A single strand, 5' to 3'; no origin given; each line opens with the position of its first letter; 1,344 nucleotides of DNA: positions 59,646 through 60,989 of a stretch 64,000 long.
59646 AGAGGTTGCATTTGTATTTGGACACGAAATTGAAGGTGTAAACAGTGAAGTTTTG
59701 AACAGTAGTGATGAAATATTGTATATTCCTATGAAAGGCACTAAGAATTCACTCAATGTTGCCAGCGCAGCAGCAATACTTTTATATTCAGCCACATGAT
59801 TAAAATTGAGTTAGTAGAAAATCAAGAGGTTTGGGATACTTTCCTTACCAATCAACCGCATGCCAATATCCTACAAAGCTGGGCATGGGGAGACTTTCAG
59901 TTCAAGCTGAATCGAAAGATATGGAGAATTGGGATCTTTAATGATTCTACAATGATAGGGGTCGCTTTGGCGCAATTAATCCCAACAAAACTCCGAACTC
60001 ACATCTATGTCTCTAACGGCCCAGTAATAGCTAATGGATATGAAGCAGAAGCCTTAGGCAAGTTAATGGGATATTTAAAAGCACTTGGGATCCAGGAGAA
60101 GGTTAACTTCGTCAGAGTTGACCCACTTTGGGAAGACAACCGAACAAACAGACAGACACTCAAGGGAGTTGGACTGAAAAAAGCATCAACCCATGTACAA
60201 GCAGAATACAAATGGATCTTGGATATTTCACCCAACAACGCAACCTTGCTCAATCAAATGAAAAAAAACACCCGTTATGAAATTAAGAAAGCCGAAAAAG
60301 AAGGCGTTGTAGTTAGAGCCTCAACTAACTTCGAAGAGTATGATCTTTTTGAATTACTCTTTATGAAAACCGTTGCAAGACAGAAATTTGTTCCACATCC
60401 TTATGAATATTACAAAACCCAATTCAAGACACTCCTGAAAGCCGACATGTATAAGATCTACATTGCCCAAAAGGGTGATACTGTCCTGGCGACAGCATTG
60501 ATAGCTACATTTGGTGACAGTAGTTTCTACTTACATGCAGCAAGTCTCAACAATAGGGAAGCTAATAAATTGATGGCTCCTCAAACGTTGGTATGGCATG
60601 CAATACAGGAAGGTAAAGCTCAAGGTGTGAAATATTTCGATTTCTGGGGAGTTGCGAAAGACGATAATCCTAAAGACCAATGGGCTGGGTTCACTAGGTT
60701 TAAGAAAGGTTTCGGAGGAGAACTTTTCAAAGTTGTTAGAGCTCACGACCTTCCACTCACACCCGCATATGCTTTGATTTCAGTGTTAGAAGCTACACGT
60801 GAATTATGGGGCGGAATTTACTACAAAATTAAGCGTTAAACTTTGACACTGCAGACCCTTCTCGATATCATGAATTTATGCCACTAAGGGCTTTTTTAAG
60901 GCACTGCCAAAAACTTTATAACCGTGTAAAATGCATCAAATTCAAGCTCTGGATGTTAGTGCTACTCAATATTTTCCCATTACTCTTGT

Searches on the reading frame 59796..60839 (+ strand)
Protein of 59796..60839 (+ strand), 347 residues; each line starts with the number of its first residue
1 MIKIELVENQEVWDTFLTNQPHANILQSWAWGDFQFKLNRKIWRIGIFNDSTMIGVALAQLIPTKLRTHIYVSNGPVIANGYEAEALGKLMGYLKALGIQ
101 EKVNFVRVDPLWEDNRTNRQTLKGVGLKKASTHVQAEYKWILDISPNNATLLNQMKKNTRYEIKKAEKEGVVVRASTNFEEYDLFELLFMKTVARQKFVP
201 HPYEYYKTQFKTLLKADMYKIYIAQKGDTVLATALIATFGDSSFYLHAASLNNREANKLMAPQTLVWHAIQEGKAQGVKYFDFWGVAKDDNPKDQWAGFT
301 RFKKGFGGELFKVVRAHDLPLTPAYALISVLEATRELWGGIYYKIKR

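Call 59: search_protein_families(library=ncbifam, proteins=[window:59796-60839:+], max_evalue=1e-10)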
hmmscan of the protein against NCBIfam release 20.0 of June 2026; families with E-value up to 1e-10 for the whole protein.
window:59796-60839:+ (347 aa): 1 family
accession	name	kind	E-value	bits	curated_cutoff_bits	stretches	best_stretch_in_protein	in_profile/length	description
NF047883.1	UAcmpLyAlTFemX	equivalog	2.5e-20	73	500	1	11-297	13-306/337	UDP-N-acetylmuramoylpentapeptide-lysine N(6)-alanyltransferase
